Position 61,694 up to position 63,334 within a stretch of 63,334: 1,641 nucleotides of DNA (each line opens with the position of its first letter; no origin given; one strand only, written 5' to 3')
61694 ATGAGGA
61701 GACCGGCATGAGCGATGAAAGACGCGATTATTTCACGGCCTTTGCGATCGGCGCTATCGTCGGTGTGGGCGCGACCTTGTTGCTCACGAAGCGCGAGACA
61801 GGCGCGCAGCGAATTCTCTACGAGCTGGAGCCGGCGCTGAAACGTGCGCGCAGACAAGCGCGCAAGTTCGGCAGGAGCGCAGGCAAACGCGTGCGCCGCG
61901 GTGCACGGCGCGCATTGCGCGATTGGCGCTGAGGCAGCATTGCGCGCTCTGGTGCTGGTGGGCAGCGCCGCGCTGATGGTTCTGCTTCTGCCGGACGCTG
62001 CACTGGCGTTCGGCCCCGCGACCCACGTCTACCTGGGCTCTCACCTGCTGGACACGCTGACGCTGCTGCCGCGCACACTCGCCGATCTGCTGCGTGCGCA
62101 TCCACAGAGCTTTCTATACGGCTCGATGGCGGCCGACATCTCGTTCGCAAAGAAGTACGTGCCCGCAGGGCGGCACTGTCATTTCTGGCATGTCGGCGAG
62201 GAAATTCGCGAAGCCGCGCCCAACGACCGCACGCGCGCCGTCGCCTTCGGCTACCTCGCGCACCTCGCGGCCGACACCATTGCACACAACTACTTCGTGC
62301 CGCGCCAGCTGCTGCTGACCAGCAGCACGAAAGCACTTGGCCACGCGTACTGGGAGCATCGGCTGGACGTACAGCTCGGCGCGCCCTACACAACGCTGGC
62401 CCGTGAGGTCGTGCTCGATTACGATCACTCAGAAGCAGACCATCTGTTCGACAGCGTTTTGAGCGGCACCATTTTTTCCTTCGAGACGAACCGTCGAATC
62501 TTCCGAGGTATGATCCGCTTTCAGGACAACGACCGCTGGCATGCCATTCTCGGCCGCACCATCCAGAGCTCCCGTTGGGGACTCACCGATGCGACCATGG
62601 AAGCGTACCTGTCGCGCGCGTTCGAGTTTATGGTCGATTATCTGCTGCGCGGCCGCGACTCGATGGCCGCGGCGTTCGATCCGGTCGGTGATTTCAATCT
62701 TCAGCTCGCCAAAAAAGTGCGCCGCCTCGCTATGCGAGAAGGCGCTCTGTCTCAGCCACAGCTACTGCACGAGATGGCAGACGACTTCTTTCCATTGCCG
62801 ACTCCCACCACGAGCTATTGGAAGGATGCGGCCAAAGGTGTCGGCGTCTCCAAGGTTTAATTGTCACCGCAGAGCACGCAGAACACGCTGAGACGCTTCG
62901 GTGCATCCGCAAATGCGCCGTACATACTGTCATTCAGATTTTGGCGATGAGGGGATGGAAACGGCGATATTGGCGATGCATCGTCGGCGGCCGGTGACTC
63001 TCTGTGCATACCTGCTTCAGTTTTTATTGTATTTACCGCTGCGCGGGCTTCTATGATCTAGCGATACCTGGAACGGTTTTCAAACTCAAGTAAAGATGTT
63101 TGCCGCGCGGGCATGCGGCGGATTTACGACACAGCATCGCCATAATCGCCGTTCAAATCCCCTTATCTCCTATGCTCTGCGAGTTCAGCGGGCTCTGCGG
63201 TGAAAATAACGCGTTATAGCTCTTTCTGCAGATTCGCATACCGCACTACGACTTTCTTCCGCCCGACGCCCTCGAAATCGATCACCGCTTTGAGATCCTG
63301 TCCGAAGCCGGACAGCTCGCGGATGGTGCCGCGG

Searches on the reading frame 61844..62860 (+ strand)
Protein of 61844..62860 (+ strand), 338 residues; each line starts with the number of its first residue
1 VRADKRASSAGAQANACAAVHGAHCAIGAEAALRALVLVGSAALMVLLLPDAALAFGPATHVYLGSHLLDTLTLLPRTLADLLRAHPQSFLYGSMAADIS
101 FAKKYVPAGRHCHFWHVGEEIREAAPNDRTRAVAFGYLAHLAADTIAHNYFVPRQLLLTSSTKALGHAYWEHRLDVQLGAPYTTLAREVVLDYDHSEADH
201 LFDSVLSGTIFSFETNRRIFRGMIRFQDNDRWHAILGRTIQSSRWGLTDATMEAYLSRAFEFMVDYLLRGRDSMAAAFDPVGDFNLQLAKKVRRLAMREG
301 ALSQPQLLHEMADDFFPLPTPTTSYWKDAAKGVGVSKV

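Call 80: search_protein_families(library=pfam, proteins=[window:61844-62860:+], max_evalue=0.0001)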
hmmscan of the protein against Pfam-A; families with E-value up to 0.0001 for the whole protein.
window:61844-62860:+ (338 aa): 1 family
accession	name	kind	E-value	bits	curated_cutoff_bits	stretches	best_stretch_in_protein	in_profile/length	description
PF00882.24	Zn_dep_PLPC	-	7.2e-19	68.8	26.8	1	60-178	1-124/167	Zinc dependent phospholipase C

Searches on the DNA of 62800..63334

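Call 60: search_rna_families(source=window, start=62800, end=63334, threshold=evalue, max_evalue=1)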
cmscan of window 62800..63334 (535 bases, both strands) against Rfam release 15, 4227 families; matches with E-value up to 1: 0.
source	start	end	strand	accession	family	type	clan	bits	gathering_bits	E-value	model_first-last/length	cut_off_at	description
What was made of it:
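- On Any Rfam RNA family: No hit at E<=1 in 62800-63334 (call 60).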
